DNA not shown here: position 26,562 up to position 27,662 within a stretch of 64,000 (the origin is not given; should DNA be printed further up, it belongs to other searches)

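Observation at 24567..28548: Compact GDP-L-galactose/L-gulose-type nucleotide-sugar cluster with a possible salvage arm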

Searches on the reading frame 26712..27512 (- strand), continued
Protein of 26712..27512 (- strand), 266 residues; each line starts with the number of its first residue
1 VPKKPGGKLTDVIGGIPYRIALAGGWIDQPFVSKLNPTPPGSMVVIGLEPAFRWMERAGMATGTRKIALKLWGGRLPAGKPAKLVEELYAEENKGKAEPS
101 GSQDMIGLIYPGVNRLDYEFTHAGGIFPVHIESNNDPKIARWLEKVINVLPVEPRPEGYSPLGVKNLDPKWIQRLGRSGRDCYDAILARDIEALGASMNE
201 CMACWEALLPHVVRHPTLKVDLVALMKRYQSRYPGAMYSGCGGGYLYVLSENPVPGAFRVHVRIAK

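Call 43: search_protein_families(library=pfam, alignment_id=A1, max_evalue=0.00001)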
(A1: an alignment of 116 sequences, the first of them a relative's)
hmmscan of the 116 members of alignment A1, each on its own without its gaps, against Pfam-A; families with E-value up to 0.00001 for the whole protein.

A. member 1, L007:800-3079:- (759 aa): 4 families
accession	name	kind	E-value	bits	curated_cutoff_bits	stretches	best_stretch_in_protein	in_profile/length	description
PF21348.3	RGL11_C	-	2.4e-97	327.2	27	1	314-756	25-486/490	Rhamnogalacturonan lyase family 11, C-terminal domain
PF18370.7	RGI_lyase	-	4.8e-17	62.5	27.8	1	205-293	4-84/86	Rhamnogalacturonan I lyases beta-sheet domain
PF13517.12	FG-GAP_3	-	5.7e-09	36.9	26.9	0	478-528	18-61/61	FG-GAP-like repeat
PF01839.29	FG-GAP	-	2.2e-07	31.1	22.1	0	515-534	7-26/37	FG-GAP repeat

B. families by the number of members that match (of 116 scanned): 198 families (the first 25 are shown)
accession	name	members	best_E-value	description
PF19051.5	GFO_IDH_MocA_C2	5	4.9e-25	Oxidoreductase family, C-terminal alpha/beta domain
PF01408.29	GFO_IDH_MocA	5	3e-20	Oxidoreductase family, NAD-binding Rossmann fold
PF04321.23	RmlD_sub_bind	4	4.2e-46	RmlD substrate binding domain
PF01370.27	Epimerase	3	4.7e-44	NAD dependent epimerase/dehydratase family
PF16363.11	GDP_Man_Dehyd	3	1.4e-34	GDP-mannose 4,6 dehydratase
PF01073.25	3Beta_HSD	3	1.9e-17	3-beta hydroxysteroid dehydrogenase/isomerase family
PF02719.21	Polysacc_synt_2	3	2.8e-11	Polysaccharide biosynthesis protein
PF07993.18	NAD_binding_4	3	2.9e-09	Male sterility protein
PF08903.17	DUF1846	2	1.2e-161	Domain of unknown function DUF1846, N-terminal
PF00515.34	TPR_1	2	5.4e-128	Tetratricopeptide repeat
PF01120.23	Alpha_L_fucos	2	9.1e-105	Alpha-L-fucosidase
PF13431.12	TPR_17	2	1.1e-77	Tetratricopeptide repeat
PF01699.29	Na_Ca_ex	2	5.7e-70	Sodium/calcium exchanger protein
PF07992.20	Pyr_redox_2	2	5.4e-66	Pyridine nucleotide-disulphide oxidoreductase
PF20921.3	DUF1846_C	2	3.6e-54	Domain of unknown function DUF1846, C-terminal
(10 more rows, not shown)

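Call 44: search_protein_families(library=pfam, alignment_id=A2, max_evalue=0.00001)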
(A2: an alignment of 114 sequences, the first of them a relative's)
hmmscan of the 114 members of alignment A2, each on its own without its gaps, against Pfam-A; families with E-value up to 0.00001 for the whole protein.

A. member 1, L052:11650-13455:- (601 aa): 0 families

B. families by the number of members that match (of 114 scanned): 184 families (the first 25 are shown)
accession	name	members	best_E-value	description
PF00884.28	Sulfatase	4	9.2e-59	Sulfatase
PF16347.10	SGSH_C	4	1.2e-47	N-sulphoglucosamine sulphohydrolase, C-terminal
PF01120.23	Alpha_L_fucos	3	2.9e-87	Alpha-L-fucosidase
PF07596.16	SBP_bac_10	3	6.6e-43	Protein of unknown function (DUF1559)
PF13646.12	HEAT_2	3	8.1e-36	HEAT repeats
PF01408.29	GFO_IDH_MocA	3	5.7e-18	Oxidoreductase family, NAD-binding Rossmann fold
PF01663.27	Phosphodiest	3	1.9e-09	Type I phosphodiesterase / nucleotide pyrophosphatase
PF02985.28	HEAT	3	7.9e-09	HEAT repeat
PF07963.17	N_methyl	3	6.3e-08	Prokaryotic N-terminal methylation motif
PF00343.26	Phosphorylase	2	2.7e-175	Carbohydrate phosphorylase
PF00009.33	GTP_EFTU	2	4.4e-64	Elongation factor Tu GTP binding domain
PF04616.20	Glyco_hydro_43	2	6.3e-51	Glycosyl hydrolases family 43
PF00795.27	CN_hydrolase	2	4.2e-42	Carbon-nitrogen hydrolase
PF01261.30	AP_endonuc_2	2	9.5e-39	Xylose isomerase-like TIM barrel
PF13377.12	Peripla_BP_3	2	2.9e-33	Periplasmic binding protein-like domain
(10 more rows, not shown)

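Call 45: search_protein_families(library=pfam, alignment_id=A3, max_evalue=0.00001)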
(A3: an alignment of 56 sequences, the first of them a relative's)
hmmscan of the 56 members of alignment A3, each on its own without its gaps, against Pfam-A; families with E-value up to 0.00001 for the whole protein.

A. member 1, L080:10893-11924:- (343 aa): 0 families

B. families by the number of members that match (of 56 scanned): 63 families (the first 25 are shown)
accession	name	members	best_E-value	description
PF13561.12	adh_short_C2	2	2.2e-43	Enoyl-(Acyl carrier protein) reductase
PF00106.31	adh_short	2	7.5e-43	short chain dehydrogenase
PF22422.2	MGH1-like_GH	1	2.6e-89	Mannosylglycerate hydrolase MGH1-like glycoside hydrolase domain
PF24067.1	Beta-prop_BT_1020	1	6.9e-84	BT_1020-like, N-terminal beta propeller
PF18961.6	DUF5703_N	1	7.2e-82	Domain of unknown function (DUF5703)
PF05593.20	RHS_repeat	1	7.2e-72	RHS Repeat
PF01274.28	MS_TIM-barrel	1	6e-62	Malate synthase, TIM barrel domain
PF01208.23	URO-D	1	9.2e-60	Uroporphyrinogen decarboxylase (URO-D)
PF02734.22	Dak2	1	7.4e-53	DAK2 domain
PF00005.33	ABC_tran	1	1.5e-51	ABC transporter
PF07221.17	GlcNAc_2-epim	1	2.7e-51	N-acylglucosamine 2-epimerase (GlcNAc 2-epimerase)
PF00248.27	Aldo_ket_red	1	1.4e-49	Aldo/keto reductase family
PF03309.20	Pan_kinase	1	3.5e-49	Type III pantothenate kinase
PF13803.12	DUF4184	1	3.8e-49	Domain of unknown function (DUF4184)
PF02653.21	BPD_transp_2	1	4.8e-45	Branched-chain amino acid transport system / permease component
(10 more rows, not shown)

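Call 54: search_protein_families(library=pfam, proteins=[L079:4139-5620:+, L069:11086-11901:+, L060:9000-9416:+, L060:10104-11471:+, L058:3016-4305:+, L066:11066-13051:+, L057:8381-10477:-, L028:10849-11715:-, L084:10892-14245:-, L077:11042-11425:+], max_evalue=0.0001)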
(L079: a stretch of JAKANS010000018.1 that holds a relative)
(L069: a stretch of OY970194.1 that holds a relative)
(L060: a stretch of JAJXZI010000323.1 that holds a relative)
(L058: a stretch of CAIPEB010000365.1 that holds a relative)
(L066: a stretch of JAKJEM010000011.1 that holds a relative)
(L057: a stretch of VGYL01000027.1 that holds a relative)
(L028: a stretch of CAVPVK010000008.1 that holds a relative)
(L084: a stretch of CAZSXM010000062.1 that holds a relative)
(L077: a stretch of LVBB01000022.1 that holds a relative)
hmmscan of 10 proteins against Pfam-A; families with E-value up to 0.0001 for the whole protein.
L079:4139-5620:+ (493 aa): 1 family
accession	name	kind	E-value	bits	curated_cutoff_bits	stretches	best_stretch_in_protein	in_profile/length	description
PF01966.28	HD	-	1.6e-14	54.6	22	1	286-387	4-116/116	HD domain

L069:11086-11901:+ (271 aa): 0 families

L060:9000-9416:+ (138 aa): 0 families

L060:10104-11471:+ (455 aa): 4 families
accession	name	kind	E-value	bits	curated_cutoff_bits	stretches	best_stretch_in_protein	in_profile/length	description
PF19051.5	GFO_IDH_MocA_C2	-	8.9e-22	78.3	23.3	2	379-448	184-253/254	Oxidoreductase family, C-terminal alpha/beta domain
PF01408.29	GFO_IDH_MocA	-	2.9e-16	60.7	24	1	38-162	2-119/120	Oxidoreductase family, NAD-binding Rossmann fold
PF22725.1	GFO_IDH_MocA_C3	-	1e-11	45.4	27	1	177-329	6-123/124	GFO/IDH/MocA C-terminal domain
PF02894.22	GFO_IDH_MocA_C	-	1.1e-09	38.9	22.9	1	235-418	31-214/218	Oxidoreductase family, C-terminal alpha/beta domain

L058:3016-4305:+ (429 aa): 1 family
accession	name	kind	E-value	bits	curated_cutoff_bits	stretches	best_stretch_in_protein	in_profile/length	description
PF01120.23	Alpha_L_fucos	-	4.3e-09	36.7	25.2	1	154-422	92-335/345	Alpha-L-fucosidase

L066:11066-13051:+ (661 aa): 3 families
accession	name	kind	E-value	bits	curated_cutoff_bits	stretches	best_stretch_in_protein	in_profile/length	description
PF00587.30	tRNA-synt_2b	-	5.6e-46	157.3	29.3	1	346-554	8-179/179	tRNA synthetase class II core domain (G, H, P, S and T)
PF03129.25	HGTP_anticodon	-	7.5e-25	87.4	21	1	566-654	1-92/94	Anticodon binding domain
PF07973.19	tRNA_SAD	-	1.8e-14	53.9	24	1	166-215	1-44/44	Threonyl and Alanyl tRNA synthetase second additional domain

L057:8381-10477:- (698 aa): 1 family
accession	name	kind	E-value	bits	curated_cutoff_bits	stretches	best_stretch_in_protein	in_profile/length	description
PF13385.13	Laminin_G_3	-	7.2e-23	81.8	27.6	1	173-327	2-151/151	Concanavalin A-like lectin/glucanases superfamily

L028:10849-11715:- (288 aa): 4 families
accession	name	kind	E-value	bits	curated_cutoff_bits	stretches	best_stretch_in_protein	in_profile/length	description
PF19304.4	PGDH_inter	-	6.1e-26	91.3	27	1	73-188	2-117/119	D-3-phosphoglycerate dehydrogenase intervening domain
PF01842.31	ACT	-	8.9e-10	38.6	27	1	202-264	2-63/66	ACT domain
PF02826.25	2-Hacid_dh_C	-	1.3e-05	25.1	25.1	1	2-29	150-178/178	D-isomer specific 2-hydroxyacid dehydrogenase, NAD binding domain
PF22629.2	ACT_AHAS_ss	-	5e-05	23.8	27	0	204-241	2-37/67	AHAS small subunit-like ACT domain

L084:10892-14245:- (1117 aa): 6 families
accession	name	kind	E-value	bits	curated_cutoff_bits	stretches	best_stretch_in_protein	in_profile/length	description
PF00270.35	DEAD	-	1.8e-21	77.1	26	1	588-730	15-165/167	DEAD/DEAH box helicase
PF00271.37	Helicase_C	-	5.7e-21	75.3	23.5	1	766-872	8-109/110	Helicase conserved C-terminal domain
PF03461.20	TRCF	-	5.5e-19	68.8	25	1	968-1043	2-77/95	TRCF domain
PF17757.6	UvrB_inter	-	2.1e-18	66.6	22.9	2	206-250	43-89/91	UvrB interaction domain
PF02559.22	CarD_TRCF_RID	-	5e-16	59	23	1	443-499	1-57/57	CarD-like/TRCF RID domain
PF04851.21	ResIII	-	5.9e-06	26.7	22.5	1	590-724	26-162/164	Type III restriction enzyme, res subunit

L077:11042-11425:+ (127 aa): 0 families

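Call 55: predict_structure(alignment_id=A4)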
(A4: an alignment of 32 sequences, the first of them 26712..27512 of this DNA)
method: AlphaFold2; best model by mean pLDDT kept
length: 266 residues; sequences in the alignment: 32
mean_pLDDT: 89.6   pTM: 0.89
mean pLDDT of the five models: 89.6, 87.8, 86.3, 86.0, 84.5
residues with pLDDT >= 90: 185; 70-90: 65; 50-70: 9; < 50: 7
segments of 3 or more residues with pLDDT < 50: 1-7
pLDDT, mean of each block of 10 residues (from residue 1): 51 89 77 85 93 82 88 94 96 86 93 95 92 98 97 87 89 94 99 98 92 91 94 92 83 94 92
secondary structure, 60 per line:
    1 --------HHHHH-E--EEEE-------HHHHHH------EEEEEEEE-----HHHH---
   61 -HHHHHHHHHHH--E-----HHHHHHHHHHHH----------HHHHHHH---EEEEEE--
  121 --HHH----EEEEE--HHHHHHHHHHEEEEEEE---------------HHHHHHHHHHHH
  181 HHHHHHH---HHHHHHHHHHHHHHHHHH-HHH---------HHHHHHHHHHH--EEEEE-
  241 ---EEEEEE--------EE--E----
elements in order: H9-13 E18-21 H29-34 E41-48 H54-57 H62-72 H81-92 H103-109 E113-118 E130-134 H137-146 E147-153 H169-187 H191-208 H222-232 E235-239 E244-249

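Call 58: fold_search(model_id=the predicted structure, library=pdb)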
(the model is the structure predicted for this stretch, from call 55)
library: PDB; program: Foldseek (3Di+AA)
matches with E <= 10: 343; with E <= 0.001: 82
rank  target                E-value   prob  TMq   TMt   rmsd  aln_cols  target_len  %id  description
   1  4usk_A                5.8e-08  1.00  0.56  0.44  10.2       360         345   15  Unravelling the B. pseudomallei heptokinase WcbL: from Structure to Drug Discovery. (released 2016-01-13)
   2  4usm_A                1.3e-07  1.00  0.56  0.44  10.8       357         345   15  WcbL complex with glycerol bound to sugar site (released 2016-01-13)
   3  3qt5_B                2.5e-06  1.00  0.48  0.41  10.4       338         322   12  Crystal structure of Staphylococcus epidermidis mevalonate diphosphate decarboxylase (released 2011-05-11)
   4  4dpu_A                3.6e-06  1.00  0.45  0.38  11.2       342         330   12  Crystal structure of Staphylococcus epidermidis S192A mevalonate diphosphate decarboxylase complexed with inhibitor 6- (released 2012-07-11)
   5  3qt8_B                3.8e-06  1.00  0.48  0.42  10.2       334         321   12  Crystal structure of mutant S192A Staphylococcus epidermidis mevalonate diphosphate decarboxylase complexed with inhib (released 2011-05-11)
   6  4n3o_A                4.0e-06  1.00  0.56  0.47   7.5       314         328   14  2.4 Angstrom Resolution Crystal Structure of Putative Sugar Kinase from Campylobacter jejuni. (released 2013-10-16)
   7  1vis                  4.3e-06  1.00  0.54  0.47   7.7       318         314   11  Crystal structure of mevalonate kinase (released 2003-12-30)
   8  3qt6_A                4.3e-06  1.00  0.49  0.42  10.4       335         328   13  Crystal structure of Staphylococcus epidermidis mevalonate diphosphate decarboxylase complexed with inhibitor DPGP (released 2011-05-11)
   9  2hfs_A                4.8e-06  1.00  0.52  0.44   8.0       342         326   15  Crystal structure of L. major mevalonate kinase (released 2007-04-17)
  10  1kkh                  5.1e-06  1.00  0.54  0.46   6.8       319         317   10  Crystal Structure of the Methanococcus jannaschii Mevalonate Kinase (released 2002-03-27)
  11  3qt7_A                5.7e-06  1.00  0.48  0.41  10.4       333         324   13  Crystal structure of Staphylococcus epidermidis mevalonate diphosphate decarboxylase complexed with inhibitor 6-FMVAPP (released 2011-05-11)
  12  9iip                  7.7e-06  1.00  0.63  0.48   8.5       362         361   16  Fucokinase part of FKP with beta-L-fucose 1-phosphate (released 2025-03-05)
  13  4dpt_A                7.7e-06  1.00  0.43  0.37  11.3       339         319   13  Crystal structure of Staphylococcus epidermidis mevalonate diphosphate decarboxylase complexed with inhibitor 6-FMVAPP (released 2012-07-11)
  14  4du7_B                8.2e-06  1.00  0.48  0.41  10.2       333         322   13  Crystal structure of Staphylococcus epidermidis mevalonate diphosphate decarboxylase complexed with substrate mevalona (released 2012-07-11)
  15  4dpy_B                8.7e-06  1.00  0.48  0.41  10.2       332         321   14  Crystal structure of Staphylococcus epidermidis S192A mevalonate diphosphate decarboxylase complexed with inhibitor DP (released 2012-07-11)
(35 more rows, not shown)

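Call 63: search_protein_families(library=ncbifam, proteins=[L010:9794-10348:+, L010:5381-5770:-, L010:3034-5133:-, L025:6377-6916:+, L073:12772-13158:+], max_evalue=0.00001)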
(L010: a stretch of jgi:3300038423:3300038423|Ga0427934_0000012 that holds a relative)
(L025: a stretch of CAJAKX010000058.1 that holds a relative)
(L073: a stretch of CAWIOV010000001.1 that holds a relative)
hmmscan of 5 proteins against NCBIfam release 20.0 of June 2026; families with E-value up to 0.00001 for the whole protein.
L010:9794-10348:+ (184 aa): 1 family
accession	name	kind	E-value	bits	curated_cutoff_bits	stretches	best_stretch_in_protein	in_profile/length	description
NF008736.0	PRK11762.1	equivalog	2.1e-08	33.9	169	1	55-179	59-182/186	ADP compounds hydrolase NudE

L010:5381-5770:- (129 aa): 1 family
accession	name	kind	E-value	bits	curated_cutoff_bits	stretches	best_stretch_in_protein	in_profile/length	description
NF008761.0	PRK11797.1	equivalog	4.6e-27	95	93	1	1-128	1-135/139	D-ribose pyranase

L010:3034-5133:- (699 aa): 9 families
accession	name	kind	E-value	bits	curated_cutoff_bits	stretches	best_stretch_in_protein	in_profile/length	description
TIGR00813.1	sss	superfamily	7.7e-72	242.6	184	1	49-477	1-409/411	sodium/solute symporter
NF007790.0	PRK10484.1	equivalog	5.8e-48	164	401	1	25-489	11-453/527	solute:sodium symporter family transporter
TIGR02121.1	Na_Pro_sym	equivalog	2.5e-22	79.3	515.5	1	24-489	6-439/488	sodium/proline symporter PutP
TIGR03648.1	Na_symport_lg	subfamily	1.4e-16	60.1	320.75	1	23-214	3-191/547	VC_2705 family sodium/solute symporter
TIGR02119.1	panF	equivalog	4.3e-14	52.4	328.05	1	25-493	7-440/471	sodium/pantothenate symporter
NF006903.2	PRK09395.1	subfamily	4e-09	35.4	750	1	20-485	33-477/552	cation/acetate symporter ActP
NF009135.0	PRK12488.1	subfamily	6.3e-08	31.6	850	1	12-485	27-474/549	cation/acetate symporter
NF011948.0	PRK15419.1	equivalog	8.5e-08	31.5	955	1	24-488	10-445/502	sodium/proline symporter PutP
TIGR02711.1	symport_actP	equivalog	4.5e-07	29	1099.25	1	21-480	31-473/549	cation/acetate symporter ActP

L025:6377-6916:+ (180 aa): 1 family
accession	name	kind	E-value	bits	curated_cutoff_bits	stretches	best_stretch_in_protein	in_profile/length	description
NF008736.0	PRK11762.1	equivalog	3.9e-07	29.8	169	1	57-162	61-165/186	ADP compounds hydrolase NudE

L073:12772-13158:+ (129 aa): 1 family
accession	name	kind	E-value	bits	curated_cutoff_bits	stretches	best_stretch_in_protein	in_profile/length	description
NF008761.0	PRK11797.1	equivalog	2.5e-24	86.1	93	1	4-129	4-136/139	D-ribose pyranase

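Call 64: search_solved_structures(query=L010:9794-10348:+, max_evalue=0.00001)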
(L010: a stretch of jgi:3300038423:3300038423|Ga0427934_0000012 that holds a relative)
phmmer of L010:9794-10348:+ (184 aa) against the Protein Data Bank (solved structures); distinct sequences matched with E-value up to 0.00001: 10.
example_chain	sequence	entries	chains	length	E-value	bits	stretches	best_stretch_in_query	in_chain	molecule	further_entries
5c7q_A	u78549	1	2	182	2.1e-14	57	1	5-109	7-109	NudF protein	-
5c7t_A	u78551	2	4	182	2.4e-14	56.8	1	5-109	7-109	NudF protein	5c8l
1v8i_A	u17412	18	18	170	1.7e-12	50.8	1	48-166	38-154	ADP-ribose pyrophosphatase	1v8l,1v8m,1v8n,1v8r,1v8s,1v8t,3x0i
1v8v_A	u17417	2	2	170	4.4e-12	49.4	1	48-166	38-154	ADP-ribose pyrophosphatase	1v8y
1v8u_A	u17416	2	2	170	4.4e-12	49.4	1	48-166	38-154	ADP-ribose pyrophosphatase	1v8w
2yvm_A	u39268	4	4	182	4.5e-11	46.1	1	43-179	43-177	MutT/nudix family protein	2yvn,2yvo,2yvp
8zr8_A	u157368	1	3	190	3.1e-10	43.4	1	6-178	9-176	Methanol dehydrogenase activator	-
8wv3_A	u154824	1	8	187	1.4e-09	41.2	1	6-160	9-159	ADP-ribose pyrophosphatase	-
9jax_E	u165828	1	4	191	1.5e-09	41.1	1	6-160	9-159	ADP-ribose pyrophosphatase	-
2w4e_A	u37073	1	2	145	7.5e-09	38.9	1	44-162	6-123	MUTT/NUDIX FAMILY PROTEIN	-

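Call 67: search_protein_families(library=pfam, proteins=[L073:4034-4855:-, L073:4869-5750:-, L073:5941-7347:-, L073:7885-8274:+, L073:8183-8812:+, L073:13118-14401:+, L073:16229-17710:+, L073:17710-18366:+, L073:18666-19646:+, L073:65-4015:-], max_evalue=0.0001)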
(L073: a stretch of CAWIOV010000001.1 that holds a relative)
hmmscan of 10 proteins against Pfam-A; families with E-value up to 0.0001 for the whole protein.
L073:4034-4855:- (273 aa): 1 family
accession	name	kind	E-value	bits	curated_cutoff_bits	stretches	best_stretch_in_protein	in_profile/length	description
PF00528.27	BPD_transp_1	-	2.6e-23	83.1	26.4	1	83-262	1-178/184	Binding-protein-dependent transport system inner membrane component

L073:4869-5750:- (293 aa): 1 family
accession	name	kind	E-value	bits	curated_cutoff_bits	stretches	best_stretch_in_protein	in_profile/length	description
PF00528.27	BPD_transp_1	-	2.8e-15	57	26.4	1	83-287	3-180/184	Binding-protein-dependent transport system inner membrane component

L073:5941-7347:- (468 aa): 2 families
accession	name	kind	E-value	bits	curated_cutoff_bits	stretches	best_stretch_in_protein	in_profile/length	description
PF01547.30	SBP_bac_1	-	5.8e-25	89.3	26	1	83-372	11-302/307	Bacterial extracellular solute-binding protein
PF13416.11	SBP_bac_8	-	1.5e-20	74.6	27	1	84-388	1-261/279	Bacterial extracellular solute-binding protein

L073:7885-8274:+ (129 aa): 2 families
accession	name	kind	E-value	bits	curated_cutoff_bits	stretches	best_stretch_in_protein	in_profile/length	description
PF00532.27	Peripla_BP_1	-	8.7e-07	29.1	22.2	1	29-90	2-63/281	Periplasmic binding proteins and sugar binding domain of LacI family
PF13407.12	Peripla_BP_4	-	8.9e-07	29.1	35.1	1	32-93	2-64/258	Periplasmic binding protein domain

L073:8183-8812:+ (209 aa): 3 families
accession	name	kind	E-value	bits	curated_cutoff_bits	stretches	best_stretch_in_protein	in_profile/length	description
PF13377.12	Peripla_BP_3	-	2.9e-33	115.8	26.5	1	39-200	2-167/167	Periplasmic binding protein-like domain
PF00532.27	Peripla_BP_1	-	9.8e-18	65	22.2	1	6-182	76-268/281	Periplasmic binding proteins and sugar binding domain of LacI family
PF13407.12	Peripla_BP_4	-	1.7e-13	51.1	35.1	1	4-180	76-257/258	Periplasmic binding protein domain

L073:13118-14401:+ (427 aa): 1 family
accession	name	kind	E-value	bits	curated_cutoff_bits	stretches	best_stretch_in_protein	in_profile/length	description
PF01261.30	AP_endonuc_2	-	9.5e-24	84.9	31.1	1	82-323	3-224/249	Xylose isomerase-like TIM barrel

L073:16229-17710:+ (493 aa): 2 families
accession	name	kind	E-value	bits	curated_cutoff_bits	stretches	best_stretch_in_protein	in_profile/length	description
PF02782.22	FGGY_C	-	8.2e-42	143.7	27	1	259-449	2-197/198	FGGY family of carbohydrate kinases, C-terminal domain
PF00370.27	FGGY_N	-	8e-25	88.3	28.8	1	8-247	3-243/245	FGGY family of carbohydrate kinases, N-terminal domain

L073:17710-18366:+ (218 aa): 1 family
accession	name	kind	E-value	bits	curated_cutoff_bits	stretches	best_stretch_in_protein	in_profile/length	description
PF00596.27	Aldolase_II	-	1.8e-49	168.6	22.2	1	11-186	2-181/183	Class II Aldolase and Adducin N-terminal domain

L073:18666-19646:+ (326 aa): 0 families

L073:65-4015:- (1316 aa): 6 families
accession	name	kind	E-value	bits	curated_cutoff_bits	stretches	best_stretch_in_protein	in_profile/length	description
PF01055.32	Glyco_hydro_31_2nd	-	4.7e-90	302.7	23.5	1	255-593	2-328/328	Glycosyl hydrolases family 31 TIM-barrel domain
PF01120.23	Alpha_L_fucos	-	8.8e-39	134.3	25.2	1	872-1170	87-341/345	Alpha-L-fucosidase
PF21365.3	Glyco_hydro_31_3rd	-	1e-25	90.4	24.4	1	602-700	2-87/87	Glycosyl hydrolase family 31 C-terminal domain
PF17137.9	DUF5110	-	3.3e-16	59.5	27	1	717-784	2-70/71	Domain of unknown function (DUF5110)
PF13802.12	Gal_mutarotas_2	-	2.7e-15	57.5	27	1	22-213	2-183/184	Glycosyl hydrolase 31 N-terminal galactose mutarotase-like domain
PF00754.31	F5_F8_type_C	-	1e-09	39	28.2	1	1183-1293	2-116/127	F5/8 type C domain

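Call 70: find_encoding_contigs(protein=P0099, flank=9000, max_places=2)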
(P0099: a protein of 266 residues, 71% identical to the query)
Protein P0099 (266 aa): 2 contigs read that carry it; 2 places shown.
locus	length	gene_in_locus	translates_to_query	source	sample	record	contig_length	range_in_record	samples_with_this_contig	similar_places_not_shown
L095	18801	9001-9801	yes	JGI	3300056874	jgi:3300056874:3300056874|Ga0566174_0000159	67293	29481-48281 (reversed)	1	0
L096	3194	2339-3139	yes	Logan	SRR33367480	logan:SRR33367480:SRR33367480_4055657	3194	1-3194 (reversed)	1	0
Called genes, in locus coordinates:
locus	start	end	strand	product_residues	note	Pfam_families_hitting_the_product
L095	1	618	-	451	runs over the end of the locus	PF00528:BPD_transp_1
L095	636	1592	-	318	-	PF00528:BPD_transp_1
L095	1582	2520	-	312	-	PF12849:PBP_like_2, PF01547:SBP_bac_1 (weak), PF13531:SBP_bac_11 (faint), PF12727:PBP_like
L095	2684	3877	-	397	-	PF01960:ArgJ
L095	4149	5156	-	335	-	PF01118:Semialdhyde_dh, PF22698:Semialdhyde_dhC_1, PF02774:Semialdhyde_dhC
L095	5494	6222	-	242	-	PF13189:Cytidylate_kin2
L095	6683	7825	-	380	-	PF04616:Glyco_hydro_43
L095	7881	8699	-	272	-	PF04337:DUF480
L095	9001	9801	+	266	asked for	-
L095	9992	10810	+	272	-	PF01467:CTP_transf_like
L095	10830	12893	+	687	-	PF00580:UvrD-helicase, PF13245:AAA_19, PF13604:AAA_30 (faint), PF13361:UvrD_C, PF13538:UvrD_C_2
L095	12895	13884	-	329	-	PF01073:3Beta_HSD, PF01370:Epimerase, PF02719:Polysacc_synt_2, PF04321:RmlD_sub_bind, PF05368:NmrA (weak), PF13460:NAD_binding_10, PF16363:GDP_Man_Dehyd, PF07993:NAD_binding_4 (weak)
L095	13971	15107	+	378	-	PF01370:Epimerase, PF02719:Polysacc_synt_2 (faint), PF04321:RmlD_sub_bind, PF16363:GDP_Man_Dehyd (weak), PF07993:NAD_binding_4 (faint), PF04321:RmlD_sub_bind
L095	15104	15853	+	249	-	PF00106:adh_short, PF08659:KR, PF23441:SDR (weak), PF13561:adh_short_C2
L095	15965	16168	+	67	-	PF15919:HicB_lk_antitox, PF21748:UPF0150 (weak)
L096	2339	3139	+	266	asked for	-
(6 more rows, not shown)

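Call 71: find_encoding_contigs(protein=P0081, flank=9000, max_places=2)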
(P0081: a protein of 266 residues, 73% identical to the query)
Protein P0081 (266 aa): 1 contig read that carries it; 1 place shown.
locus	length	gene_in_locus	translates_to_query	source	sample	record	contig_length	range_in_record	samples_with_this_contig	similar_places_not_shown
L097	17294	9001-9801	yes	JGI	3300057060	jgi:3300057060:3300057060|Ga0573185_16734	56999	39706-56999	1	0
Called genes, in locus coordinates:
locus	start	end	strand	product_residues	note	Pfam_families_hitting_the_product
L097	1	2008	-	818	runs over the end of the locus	PF00989:PAS, PF08448:PAS_4, PF13188:PAS_8, PF13426:PAS_9, PF08448:PAS_4, PF13426:PAS_9, PF00512:HisKA, PF02518:HATPase_c, +4 more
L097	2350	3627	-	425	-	-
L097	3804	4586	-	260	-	PF07090:GATase1_like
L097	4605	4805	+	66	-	-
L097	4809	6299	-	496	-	-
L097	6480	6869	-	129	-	PF05025:RbsD_FucU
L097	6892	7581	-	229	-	PF00359:PTS_EIIA_2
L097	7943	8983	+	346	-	PF05368:NmrA (weak), PF01073:3Beta_HSD, PF01370:Epimerase, PF16363:GDP_Man_Dehyd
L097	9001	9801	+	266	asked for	-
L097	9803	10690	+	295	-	PF01467:CTP_transf_like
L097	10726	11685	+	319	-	PF20511:PMI_typeI_cat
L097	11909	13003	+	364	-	PF00483:NTP_transferase, PF12804:NTP_transf_3 (weak), PF22640:ManC_GMP_beta-helix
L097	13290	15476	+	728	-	PF00474:SSF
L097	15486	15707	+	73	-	-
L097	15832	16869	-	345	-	PF00480:ROK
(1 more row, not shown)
